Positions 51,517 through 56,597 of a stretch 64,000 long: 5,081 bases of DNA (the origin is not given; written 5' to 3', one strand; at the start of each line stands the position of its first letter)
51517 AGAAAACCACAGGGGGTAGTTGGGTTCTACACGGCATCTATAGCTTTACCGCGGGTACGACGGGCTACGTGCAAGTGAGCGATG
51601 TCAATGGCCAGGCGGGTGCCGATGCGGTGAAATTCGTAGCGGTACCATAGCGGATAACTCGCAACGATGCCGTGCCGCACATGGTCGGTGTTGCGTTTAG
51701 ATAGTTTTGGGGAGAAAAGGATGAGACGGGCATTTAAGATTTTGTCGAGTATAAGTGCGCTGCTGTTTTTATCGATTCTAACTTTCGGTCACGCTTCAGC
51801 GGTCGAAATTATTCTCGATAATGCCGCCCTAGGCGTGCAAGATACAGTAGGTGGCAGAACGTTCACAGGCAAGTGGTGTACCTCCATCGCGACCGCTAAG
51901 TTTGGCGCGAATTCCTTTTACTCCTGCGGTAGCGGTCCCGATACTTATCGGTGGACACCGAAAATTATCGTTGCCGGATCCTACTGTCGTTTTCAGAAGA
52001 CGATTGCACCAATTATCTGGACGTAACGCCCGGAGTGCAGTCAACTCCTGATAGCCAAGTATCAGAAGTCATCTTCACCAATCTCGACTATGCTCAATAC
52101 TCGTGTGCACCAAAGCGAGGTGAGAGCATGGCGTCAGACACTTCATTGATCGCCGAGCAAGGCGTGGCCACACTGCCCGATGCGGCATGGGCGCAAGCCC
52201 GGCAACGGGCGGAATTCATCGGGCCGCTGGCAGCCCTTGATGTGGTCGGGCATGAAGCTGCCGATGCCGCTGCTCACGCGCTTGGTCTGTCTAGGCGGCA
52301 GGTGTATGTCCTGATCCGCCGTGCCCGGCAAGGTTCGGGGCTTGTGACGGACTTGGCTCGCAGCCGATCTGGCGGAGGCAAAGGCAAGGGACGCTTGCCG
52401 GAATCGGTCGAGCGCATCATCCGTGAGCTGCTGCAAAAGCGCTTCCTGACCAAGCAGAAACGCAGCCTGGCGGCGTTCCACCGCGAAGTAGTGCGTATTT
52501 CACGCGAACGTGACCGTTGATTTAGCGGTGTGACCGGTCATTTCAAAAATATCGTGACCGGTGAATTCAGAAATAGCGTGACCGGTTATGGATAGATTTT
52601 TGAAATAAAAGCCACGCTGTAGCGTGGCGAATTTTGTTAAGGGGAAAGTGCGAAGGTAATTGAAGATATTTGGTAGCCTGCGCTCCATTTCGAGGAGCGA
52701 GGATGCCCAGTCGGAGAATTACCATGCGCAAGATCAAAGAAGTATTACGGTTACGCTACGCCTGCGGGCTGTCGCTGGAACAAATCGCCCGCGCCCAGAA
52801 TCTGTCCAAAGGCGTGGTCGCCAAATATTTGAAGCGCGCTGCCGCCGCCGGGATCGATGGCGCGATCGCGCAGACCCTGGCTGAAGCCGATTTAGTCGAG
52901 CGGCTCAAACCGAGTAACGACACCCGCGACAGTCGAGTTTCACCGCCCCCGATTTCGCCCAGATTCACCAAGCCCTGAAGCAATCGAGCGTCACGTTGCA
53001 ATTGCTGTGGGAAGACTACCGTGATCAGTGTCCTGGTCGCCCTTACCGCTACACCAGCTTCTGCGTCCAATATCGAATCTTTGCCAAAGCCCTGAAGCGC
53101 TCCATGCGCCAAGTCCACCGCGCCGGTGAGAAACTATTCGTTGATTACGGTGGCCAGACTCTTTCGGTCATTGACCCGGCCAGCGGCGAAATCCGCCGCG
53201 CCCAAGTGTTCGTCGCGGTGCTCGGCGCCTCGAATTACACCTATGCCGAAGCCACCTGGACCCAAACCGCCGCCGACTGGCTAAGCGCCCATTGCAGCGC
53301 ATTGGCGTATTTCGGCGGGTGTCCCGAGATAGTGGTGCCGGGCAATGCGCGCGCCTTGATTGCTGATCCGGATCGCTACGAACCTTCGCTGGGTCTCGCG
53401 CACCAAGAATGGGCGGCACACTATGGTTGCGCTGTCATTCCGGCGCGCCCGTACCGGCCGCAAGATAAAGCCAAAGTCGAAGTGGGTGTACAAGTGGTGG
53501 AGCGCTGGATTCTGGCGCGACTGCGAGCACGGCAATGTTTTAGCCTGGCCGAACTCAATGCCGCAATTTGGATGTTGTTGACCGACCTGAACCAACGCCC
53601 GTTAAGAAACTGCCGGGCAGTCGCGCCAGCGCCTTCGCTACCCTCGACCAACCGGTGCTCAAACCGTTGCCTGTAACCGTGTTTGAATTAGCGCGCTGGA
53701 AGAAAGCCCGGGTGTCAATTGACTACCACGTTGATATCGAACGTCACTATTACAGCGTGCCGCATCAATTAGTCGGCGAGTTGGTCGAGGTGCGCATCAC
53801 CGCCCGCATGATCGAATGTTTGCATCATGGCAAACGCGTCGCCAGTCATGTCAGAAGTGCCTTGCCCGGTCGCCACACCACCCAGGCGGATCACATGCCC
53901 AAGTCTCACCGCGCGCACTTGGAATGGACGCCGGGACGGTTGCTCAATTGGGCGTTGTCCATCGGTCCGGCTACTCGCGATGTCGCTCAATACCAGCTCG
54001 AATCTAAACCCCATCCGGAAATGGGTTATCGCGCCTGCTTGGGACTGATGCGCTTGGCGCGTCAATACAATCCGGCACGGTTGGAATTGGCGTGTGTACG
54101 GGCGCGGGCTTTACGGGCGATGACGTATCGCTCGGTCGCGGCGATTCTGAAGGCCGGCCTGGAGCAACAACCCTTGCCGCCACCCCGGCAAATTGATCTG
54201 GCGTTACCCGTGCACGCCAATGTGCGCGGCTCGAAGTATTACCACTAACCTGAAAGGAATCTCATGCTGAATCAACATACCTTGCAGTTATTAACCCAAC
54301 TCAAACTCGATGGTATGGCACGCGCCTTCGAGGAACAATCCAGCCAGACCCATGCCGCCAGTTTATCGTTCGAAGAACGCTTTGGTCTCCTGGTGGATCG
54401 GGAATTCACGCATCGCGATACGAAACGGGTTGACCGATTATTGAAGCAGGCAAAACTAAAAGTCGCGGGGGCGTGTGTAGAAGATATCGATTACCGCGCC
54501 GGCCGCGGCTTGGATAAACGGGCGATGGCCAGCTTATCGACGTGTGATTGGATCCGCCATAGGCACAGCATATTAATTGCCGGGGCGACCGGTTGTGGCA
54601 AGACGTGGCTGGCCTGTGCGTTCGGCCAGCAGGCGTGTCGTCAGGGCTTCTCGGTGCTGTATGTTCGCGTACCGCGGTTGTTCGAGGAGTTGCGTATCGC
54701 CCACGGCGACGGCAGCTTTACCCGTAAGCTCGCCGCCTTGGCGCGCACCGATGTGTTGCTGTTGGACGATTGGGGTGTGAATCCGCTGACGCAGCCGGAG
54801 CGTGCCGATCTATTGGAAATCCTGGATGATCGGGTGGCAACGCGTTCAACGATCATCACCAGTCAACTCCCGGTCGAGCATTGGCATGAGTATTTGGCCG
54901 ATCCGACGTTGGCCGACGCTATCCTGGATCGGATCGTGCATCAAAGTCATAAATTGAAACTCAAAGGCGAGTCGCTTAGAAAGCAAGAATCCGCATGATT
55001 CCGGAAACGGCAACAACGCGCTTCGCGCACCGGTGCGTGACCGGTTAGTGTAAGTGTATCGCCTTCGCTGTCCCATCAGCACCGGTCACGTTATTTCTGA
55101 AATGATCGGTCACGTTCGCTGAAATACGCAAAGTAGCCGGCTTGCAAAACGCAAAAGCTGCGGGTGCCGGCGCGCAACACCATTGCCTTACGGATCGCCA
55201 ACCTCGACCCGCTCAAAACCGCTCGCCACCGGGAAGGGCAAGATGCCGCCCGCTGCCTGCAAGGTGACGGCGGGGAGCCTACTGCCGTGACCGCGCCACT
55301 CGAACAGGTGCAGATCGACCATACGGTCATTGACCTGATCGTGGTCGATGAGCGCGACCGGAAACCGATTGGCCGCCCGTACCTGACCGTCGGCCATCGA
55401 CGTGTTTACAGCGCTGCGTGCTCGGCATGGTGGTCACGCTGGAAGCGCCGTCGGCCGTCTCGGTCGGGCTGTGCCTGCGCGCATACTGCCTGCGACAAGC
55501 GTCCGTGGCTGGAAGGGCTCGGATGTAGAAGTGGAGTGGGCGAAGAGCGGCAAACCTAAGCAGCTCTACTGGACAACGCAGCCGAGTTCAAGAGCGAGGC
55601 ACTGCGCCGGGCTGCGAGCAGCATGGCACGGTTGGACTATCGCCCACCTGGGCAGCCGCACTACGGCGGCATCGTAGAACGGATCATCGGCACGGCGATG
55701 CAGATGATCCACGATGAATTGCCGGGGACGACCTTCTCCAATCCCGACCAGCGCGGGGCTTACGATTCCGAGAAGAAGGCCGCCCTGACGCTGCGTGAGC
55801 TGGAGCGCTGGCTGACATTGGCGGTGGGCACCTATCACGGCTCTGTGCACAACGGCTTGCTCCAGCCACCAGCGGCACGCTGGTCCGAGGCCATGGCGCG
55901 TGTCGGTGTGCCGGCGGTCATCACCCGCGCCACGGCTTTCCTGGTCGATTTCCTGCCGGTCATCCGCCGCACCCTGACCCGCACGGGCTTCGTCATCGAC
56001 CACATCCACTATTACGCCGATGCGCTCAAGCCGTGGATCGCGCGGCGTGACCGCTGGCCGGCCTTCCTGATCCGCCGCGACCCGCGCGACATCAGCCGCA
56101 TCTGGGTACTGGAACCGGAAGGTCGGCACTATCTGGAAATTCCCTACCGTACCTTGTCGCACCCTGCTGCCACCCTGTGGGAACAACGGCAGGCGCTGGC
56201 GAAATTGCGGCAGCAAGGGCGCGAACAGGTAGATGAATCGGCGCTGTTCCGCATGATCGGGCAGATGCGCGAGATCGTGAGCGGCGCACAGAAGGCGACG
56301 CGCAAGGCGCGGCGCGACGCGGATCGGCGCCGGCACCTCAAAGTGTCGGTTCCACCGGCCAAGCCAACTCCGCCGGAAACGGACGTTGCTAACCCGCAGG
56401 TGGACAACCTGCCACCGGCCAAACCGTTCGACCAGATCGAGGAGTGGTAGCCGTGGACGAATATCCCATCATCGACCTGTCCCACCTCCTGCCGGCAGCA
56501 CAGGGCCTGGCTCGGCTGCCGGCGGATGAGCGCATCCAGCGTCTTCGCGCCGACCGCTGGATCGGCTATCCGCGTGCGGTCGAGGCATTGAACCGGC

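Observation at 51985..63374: Tn402/Tn5053-family transposon with intact-looking IRs but no target duplication; truncates genes on both sides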

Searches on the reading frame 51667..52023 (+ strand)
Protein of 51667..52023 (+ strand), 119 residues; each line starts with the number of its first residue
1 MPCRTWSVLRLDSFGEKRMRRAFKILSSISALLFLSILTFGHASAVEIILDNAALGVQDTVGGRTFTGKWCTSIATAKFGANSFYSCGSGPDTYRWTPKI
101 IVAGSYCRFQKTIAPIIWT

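Call 17: find_homologous_proteins(query=window:51667-52023:+)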
Query seq(119 aa) (119 aa): 3 proteins with E <= 0.001 among 9 candidates.
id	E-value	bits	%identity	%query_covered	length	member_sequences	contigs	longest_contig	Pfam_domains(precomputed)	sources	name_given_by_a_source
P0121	8.0e-61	221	100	85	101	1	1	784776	-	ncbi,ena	-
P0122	1.8e-35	140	78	71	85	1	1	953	-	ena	-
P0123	2.3e-16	78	69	49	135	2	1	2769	PF25275.2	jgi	jgi:hypothetical protein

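Call 20: find_encoding_contigs(protein=P0121, flank=10000, max_places=10)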
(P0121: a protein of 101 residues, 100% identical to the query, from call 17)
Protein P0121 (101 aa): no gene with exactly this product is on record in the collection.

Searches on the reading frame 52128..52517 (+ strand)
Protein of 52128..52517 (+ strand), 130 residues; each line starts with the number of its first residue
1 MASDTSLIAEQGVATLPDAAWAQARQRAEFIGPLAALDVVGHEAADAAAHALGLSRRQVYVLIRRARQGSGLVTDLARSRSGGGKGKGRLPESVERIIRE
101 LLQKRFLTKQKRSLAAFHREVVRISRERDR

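Call 45: search_protein_families(library=pfam, proteins=[window:52128-52517:+])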
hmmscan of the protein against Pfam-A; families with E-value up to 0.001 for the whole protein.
window:52128-52517:+ (130 aa): 2 families
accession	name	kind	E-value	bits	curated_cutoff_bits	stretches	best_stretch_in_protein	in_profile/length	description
PF13518.12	HTH_28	-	4.4e-05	23.9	25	1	41-72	12-44/52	Helix-turn-helix domain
PF13551.12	HTH_29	-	5.2e-05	23.7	28.1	1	46-95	16-63/64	Winged helix-turn helix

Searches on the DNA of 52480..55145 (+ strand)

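Call 28: search_dna_similar(query=window:52480-55145:+, collection=plasmids, mode=distant, max_rows=12)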
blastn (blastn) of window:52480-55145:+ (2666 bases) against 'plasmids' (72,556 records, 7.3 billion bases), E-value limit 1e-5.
Records with a match: 523; places in all: 852; records where one place covers at least 80% of the query: 0.
Best place of each record, by identity: 80-90% 8; 60-80% 515.
By first word of the organism name: Burkholderia 101; Pseudomonas 74; Bradyrhizobium 38; Aeromonas 38; Klebsiella 25; Rhizobium 22; Citrobacter 14; Enterobacter 14; Escherichia 12; Cupriavidus 11; and 60 more.
By predicted mobility (MOB-suite, as given by PLSDB): conjugative 256; non-mobilizable 200; mobilizable 67.
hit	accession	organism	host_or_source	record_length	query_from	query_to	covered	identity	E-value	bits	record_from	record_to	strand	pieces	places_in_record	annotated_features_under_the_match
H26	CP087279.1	Ralstonia solanacearum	Tobacco,whole organism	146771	509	2494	74%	65.0%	2e-85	325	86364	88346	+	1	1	record has no annotation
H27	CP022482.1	Ralstonia solanacearum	peanut,cell culture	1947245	509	2494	74%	65.0%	6e-84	321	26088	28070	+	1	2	IS21 family transposase | AAA family ATPase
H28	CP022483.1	Ralstonia solanacearum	peanut,cell culture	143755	509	2494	74%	65.0%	6e-84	321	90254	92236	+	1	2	IS21 family transposase | AAA family ATPase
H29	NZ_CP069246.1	Ralstonia pseudosolanacearum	Arachis hypogaea,tissue sample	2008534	509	2494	74%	65.0%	6e-84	321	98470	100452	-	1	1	none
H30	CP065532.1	Ralstonia solanacearum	peanut,whole organism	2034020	509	2494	74%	65.0%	6e-84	321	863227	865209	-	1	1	none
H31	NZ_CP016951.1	Cupriavidus taiwanensis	Mimosa,single cell,nodules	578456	509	2494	74%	64.8%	5e-79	304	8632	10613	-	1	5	istB: IS21-like element ISRme9 family helper ATPase IstB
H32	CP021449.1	Ralstonia solanacearum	sesame seedling,cell culture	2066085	509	2464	73%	65.6%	9e-95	357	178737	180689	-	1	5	hypothetical protein | nirK: membrane protein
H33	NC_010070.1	Burkholderia multivorans ATCC 17616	-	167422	509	2507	75%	63.9%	2e-52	216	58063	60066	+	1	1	istA: IS21-like element IS408 family transposase | istB: IS21-like element IS408 family helper ATPase IstB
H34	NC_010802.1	Burkholderia multivorans ATCC 17616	-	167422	509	2507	75%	63.9%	2e-52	216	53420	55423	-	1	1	istA: IS21-like element IS408 family transposase | istB: IS21-like element IS408 family helper ATPase IstB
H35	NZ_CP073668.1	Burkholderia contaminans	Homo sapiens,blood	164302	509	2507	75%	63.9%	2e-52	216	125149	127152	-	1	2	istA: IS21-like element IS408 family transposase | istB: IS21-like element IS408 family helper ATPase IstB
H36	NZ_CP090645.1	Burkholderia contaminans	sheep,milk,milk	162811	509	2507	75%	63.9%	2e-52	216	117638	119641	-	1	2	istA: IS21-like element IS408 family transposase | istB: IS21-like element IS408 family helper ATPase IstB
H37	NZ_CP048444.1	Burkholderia multivorans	Homo sapiens,sputum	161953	509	2507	75%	63.9%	2e-52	216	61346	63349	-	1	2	istA: IS21-like element IS408 family transposase | istB: IS21-like element IS408 family helper ATPase IstB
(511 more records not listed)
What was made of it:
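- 52492..55130 (+): IS21-family insertion sequence (TG…CA ends, multiple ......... subterminal repeats) with a 6-bp target duplication AAGTAG at 52486-52491 and 55131-55136. istA is split over three frames (52670-52978 HTH, 52996-53676 rve, 53568-54248 Mu-transpos_C_2). istB (54264-54998) is intact. Only about 65% identical to IS408/ISRme9-type elements in plasmids (call 28).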

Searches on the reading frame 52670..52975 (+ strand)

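Call 45: search_protein_families(library=pfam, proteins=[window:52670-52975:+])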
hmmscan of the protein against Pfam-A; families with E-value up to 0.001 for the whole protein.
window:52670-52975:+ (102 aa): 7 families
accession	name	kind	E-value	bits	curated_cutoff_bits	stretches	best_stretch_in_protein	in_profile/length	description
PF08281.18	Sigma70_r4_2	-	7.3e-07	29.2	25.7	1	23-58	16-51/54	Sigma-70, region 4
PF04545.22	Sigma70_r4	-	3.5e-05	23.7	24.1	1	23-57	10-44/50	Sigma-70, region 4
PF13551.12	HTH_29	-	3.8e-05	24.1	28.1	1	28-66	6-45/64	Winged helix-turn helix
PF22943.2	HTH_68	-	7.2e-05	22.8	27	1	19-52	4-36/45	Putative helix-turn-helix domain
PF13384.12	HTH_23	-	0.00017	21.7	24.6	1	24-65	9-49/50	Homeodomain-like domain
PF22979.2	HTH_69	-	0.00026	21.3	27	1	17-62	10-55/69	Winged helix-turn-helix domain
PF13412.12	HTH_24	-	0.00097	19.1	21.9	0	31-62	15-46/48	Winged helix-turn-helix DNA-binding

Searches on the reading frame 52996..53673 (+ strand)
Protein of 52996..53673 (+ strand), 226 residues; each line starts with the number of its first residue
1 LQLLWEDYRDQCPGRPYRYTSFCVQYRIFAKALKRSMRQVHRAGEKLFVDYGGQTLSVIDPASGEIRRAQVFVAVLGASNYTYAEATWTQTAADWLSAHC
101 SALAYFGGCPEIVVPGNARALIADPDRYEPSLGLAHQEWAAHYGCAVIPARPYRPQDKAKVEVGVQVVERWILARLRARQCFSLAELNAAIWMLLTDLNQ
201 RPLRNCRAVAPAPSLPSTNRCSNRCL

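Call 45: search_protein_families(library=pfam, proteins=[window:52996-53673:+])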
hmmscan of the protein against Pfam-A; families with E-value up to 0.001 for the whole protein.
window:52996-53673:+ (226 aa): 1 family
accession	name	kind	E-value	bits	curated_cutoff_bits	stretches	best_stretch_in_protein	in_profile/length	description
PF00665.32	rve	-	7.5e-11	42.6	32.6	1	61-155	20-102/102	Integrase core domain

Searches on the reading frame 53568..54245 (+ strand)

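Call 45: search_protein_families(library=pfam, proteins=[window:53568-54245:+])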
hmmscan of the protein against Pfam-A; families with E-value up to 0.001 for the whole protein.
window:53568-54245:+ (226 aa): 1 family
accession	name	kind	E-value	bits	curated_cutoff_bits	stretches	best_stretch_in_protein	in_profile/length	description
PF22483.2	Mu-transpos_C_2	-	7.4e-20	70.9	27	1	34-104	1-71/73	Mu transposase, C-terminal domain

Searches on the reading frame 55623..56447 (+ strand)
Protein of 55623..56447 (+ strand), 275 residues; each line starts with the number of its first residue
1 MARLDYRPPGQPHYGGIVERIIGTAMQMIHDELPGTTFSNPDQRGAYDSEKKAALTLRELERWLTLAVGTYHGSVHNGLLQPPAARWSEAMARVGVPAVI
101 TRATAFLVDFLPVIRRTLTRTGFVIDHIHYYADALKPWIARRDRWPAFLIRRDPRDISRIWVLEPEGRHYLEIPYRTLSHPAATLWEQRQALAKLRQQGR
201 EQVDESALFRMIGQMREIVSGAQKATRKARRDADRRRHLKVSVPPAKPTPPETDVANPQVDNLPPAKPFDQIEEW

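Call 45: search_protein_families(library=pfam, proteins=[window:55623-56447:+])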
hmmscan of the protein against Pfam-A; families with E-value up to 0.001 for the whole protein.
window:55623-56447:+ (275 aa): 1 family
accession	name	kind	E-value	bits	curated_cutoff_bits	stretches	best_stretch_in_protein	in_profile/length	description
PF09299.17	Mu-transpos_C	-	4.2e-11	43.1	21.7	1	110-171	4-59/61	Mu transposase, C-terminal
